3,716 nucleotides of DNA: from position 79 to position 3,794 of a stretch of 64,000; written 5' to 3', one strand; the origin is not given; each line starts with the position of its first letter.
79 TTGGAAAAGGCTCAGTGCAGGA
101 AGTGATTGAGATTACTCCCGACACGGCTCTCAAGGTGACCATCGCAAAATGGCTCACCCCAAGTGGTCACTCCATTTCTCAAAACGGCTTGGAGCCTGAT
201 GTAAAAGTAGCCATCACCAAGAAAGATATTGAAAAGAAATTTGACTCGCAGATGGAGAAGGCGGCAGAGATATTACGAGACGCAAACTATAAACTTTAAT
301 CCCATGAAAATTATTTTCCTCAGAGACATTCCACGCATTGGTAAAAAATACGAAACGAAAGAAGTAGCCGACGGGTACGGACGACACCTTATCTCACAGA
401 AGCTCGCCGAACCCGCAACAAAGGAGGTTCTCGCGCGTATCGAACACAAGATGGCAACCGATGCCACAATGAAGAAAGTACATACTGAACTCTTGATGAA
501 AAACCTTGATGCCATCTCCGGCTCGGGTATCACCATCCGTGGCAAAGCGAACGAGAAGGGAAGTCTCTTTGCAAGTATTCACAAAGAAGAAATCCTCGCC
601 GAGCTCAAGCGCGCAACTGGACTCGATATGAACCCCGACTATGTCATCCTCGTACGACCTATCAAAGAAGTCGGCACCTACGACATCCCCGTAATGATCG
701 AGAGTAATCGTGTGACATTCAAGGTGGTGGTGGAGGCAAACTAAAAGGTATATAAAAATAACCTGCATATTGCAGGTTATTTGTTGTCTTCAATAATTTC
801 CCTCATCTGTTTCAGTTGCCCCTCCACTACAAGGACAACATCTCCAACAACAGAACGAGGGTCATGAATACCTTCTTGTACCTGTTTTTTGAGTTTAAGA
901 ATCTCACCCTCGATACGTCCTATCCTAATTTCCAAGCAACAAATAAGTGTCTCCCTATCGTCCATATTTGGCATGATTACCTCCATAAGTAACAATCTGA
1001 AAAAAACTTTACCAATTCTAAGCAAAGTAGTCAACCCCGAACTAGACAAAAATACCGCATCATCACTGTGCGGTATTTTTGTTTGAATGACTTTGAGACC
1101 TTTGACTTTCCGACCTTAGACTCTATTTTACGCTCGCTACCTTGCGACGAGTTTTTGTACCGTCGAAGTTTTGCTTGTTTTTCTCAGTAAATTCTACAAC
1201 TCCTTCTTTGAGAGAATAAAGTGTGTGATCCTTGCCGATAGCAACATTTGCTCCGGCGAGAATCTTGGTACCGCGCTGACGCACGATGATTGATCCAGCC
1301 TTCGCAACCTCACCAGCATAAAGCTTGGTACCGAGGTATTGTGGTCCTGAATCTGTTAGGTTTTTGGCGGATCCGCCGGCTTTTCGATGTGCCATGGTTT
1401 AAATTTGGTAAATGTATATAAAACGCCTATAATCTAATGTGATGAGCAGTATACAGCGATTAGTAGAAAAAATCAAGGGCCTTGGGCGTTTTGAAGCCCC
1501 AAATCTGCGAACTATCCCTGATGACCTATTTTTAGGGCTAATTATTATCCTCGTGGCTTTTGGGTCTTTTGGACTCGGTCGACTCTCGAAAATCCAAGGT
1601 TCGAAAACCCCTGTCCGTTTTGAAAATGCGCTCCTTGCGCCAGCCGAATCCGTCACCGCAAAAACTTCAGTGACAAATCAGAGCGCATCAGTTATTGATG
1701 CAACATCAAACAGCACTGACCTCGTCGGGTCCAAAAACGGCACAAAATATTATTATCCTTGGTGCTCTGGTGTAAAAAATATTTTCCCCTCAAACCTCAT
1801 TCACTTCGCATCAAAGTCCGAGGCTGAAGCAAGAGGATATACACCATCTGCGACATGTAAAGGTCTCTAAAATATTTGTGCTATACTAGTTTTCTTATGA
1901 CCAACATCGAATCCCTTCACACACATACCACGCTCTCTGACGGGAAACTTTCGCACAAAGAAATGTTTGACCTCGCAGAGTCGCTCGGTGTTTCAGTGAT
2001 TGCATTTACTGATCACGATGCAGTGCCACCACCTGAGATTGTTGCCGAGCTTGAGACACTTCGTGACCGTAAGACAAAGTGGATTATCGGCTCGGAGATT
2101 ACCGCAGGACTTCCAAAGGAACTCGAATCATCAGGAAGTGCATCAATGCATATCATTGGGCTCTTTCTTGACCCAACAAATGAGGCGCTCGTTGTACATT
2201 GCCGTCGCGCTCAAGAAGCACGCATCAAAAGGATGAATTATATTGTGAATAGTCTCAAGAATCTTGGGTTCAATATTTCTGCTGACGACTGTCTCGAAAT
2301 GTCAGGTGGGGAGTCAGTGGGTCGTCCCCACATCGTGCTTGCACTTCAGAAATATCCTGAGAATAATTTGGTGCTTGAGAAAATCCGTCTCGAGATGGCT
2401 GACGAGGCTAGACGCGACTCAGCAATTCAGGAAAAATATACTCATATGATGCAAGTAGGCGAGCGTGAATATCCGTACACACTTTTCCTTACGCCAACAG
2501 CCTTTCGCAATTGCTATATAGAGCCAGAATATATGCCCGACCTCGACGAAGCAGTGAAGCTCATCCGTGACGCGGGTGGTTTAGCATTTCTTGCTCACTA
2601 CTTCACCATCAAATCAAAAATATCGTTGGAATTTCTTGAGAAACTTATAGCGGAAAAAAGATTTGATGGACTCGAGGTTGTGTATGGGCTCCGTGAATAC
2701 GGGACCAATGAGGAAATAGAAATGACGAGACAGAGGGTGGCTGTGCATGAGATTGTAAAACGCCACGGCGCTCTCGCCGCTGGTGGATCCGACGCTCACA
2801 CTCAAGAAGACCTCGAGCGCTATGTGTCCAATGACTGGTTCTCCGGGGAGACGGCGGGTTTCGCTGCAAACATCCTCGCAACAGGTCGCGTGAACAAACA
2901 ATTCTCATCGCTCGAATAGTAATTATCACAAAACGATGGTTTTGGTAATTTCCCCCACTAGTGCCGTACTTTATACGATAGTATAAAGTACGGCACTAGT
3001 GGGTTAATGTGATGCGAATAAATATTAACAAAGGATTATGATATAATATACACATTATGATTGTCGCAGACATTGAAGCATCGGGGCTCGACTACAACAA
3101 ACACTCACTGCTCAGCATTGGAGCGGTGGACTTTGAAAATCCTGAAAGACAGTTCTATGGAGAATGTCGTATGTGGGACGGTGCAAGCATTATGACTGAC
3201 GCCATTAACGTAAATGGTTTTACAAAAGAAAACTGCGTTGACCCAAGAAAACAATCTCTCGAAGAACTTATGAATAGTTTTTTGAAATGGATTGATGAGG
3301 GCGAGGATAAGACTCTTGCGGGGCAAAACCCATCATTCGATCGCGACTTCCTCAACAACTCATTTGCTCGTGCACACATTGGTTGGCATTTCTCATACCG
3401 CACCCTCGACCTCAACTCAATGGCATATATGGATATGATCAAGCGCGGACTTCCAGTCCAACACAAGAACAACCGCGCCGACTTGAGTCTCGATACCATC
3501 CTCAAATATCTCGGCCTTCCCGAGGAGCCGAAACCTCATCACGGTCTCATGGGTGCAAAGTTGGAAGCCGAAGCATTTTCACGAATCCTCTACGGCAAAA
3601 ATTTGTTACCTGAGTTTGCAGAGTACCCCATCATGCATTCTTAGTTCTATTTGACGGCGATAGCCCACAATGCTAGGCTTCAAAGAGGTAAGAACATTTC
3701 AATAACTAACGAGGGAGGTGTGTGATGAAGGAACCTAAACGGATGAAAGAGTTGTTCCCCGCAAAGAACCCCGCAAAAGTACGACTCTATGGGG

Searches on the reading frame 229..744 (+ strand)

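Call 96: search_protein_families(library=pfam, proteins=[window:229-744:+], max_evalue=0.001)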
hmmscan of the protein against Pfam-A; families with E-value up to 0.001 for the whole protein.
window:229-744:+ (171 aa): 2 families
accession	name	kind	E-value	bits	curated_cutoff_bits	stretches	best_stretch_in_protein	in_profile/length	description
PF01281.25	Ribosomal_L9_N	-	1.8e-13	50.3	20.7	1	26-70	1-46/47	Ribosomal protein L9, N-terminal domain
PF03948.19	Ribosomal_L9_C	-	6.2e-12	46.2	23.2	1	95-169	9-85/86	Ribosomal protein L9, C-terminal domain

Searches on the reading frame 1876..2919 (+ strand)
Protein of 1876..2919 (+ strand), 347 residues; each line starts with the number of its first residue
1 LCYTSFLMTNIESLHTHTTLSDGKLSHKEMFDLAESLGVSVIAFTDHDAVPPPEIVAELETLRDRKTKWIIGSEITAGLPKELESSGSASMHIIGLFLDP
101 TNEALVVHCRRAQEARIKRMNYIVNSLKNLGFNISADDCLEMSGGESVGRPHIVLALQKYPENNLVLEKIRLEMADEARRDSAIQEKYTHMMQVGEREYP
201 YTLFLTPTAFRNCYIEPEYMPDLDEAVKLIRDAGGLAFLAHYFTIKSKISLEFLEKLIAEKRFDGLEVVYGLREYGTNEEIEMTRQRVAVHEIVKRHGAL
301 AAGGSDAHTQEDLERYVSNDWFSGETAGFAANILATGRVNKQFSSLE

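Call 52: search_protein_families(library=pfam, proteins=[window:1876-2919:+], max_evalue=0.001)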
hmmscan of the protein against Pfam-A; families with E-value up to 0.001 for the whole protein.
window:1876-2919:+ (347 aa): 1 family
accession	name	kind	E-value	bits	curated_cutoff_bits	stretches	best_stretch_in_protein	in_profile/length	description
PF02811.25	PHP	-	5.4e-09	37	26.4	1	14-101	2-71/164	PHP domain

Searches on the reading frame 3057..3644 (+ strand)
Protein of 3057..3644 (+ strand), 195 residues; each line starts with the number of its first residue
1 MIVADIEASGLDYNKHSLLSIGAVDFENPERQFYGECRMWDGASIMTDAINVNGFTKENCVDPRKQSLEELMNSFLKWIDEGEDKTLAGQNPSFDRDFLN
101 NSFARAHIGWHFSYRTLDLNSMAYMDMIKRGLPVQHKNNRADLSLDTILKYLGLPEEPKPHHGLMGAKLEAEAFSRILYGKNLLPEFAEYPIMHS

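Call 96: search_protein_families(library=pfam, proteins=[window:3057-3644:+], max_evalue=0.001)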
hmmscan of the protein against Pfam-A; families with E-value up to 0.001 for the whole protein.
window:3057-3644:+ (195 aa): 2 families
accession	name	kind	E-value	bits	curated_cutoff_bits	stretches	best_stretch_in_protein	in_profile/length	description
PF16473.11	Rv2179c-like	-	1.4e-08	35.1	27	1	2-126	3-142/177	3'-5' exoribonuclease Rv2179c-like domain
PF00929.31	RNase_T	-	2.5e-07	31.8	24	1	2-165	1-155/164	Exonuclease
